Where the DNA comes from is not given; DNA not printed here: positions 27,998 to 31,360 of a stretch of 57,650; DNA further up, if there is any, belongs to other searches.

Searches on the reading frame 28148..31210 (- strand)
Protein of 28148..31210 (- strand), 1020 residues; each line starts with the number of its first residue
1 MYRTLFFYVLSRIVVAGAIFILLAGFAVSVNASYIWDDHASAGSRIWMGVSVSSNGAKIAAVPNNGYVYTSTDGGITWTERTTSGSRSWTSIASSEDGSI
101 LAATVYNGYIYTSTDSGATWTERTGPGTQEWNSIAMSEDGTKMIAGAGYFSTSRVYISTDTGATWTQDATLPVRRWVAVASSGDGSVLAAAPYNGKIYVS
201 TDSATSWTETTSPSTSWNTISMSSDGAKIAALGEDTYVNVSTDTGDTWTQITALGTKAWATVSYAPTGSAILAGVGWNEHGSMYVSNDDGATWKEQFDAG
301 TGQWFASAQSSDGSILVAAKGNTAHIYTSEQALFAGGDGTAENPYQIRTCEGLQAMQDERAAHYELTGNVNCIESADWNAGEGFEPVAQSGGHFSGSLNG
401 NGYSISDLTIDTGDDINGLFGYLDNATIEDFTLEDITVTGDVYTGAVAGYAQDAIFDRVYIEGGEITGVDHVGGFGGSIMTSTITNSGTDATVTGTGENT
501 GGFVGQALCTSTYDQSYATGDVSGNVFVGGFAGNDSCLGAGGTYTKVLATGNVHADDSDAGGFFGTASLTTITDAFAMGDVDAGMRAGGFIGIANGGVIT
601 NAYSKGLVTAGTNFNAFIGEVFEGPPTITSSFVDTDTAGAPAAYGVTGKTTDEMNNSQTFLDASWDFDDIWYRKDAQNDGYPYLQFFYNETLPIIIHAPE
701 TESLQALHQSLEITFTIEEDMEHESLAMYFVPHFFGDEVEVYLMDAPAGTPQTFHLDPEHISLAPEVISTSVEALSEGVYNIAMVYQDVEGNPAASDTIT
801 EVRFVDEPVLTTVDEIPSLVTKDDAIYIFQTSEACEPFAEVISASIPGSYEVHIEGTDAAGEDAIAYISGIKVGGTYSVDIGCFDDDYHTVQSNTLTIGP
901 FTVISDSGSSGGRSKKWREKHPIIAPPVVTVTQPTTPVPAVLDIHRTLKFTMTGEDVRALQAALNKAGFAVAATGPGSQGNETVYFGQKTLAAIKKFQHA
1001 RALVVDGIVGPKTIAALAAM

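Call 60: search_protein_families(library=pfam, proteins=[window:28148-31210:-], max_evalue=0.0001)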
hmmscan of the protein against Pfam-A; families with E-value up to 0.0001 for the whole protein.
window:28148-31210:- (1020 aa): 4 families
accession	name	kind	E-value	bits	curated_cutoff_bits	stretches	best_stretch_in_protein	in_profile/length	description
PF01471.23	PG_binding_1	-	1.1e-15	58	23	1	953-1017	1-57/57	Putative peptidoglycan binding domain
PF15902.12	Sortilin-Vps10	-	9.5e-14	51.5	33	1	196-324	2-141/446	Sortilin, neurotensin receptor 3,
PF23414.1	Beta-prop_EML_2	-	4.2e-06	26.8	90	0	177-241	43-108/266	Echinoderm microtubule-associated protein second beta-propeller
PF02012.26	BNR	-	9e-05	22.4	27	0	69-79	1-11/12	BNR/Asp-box repeat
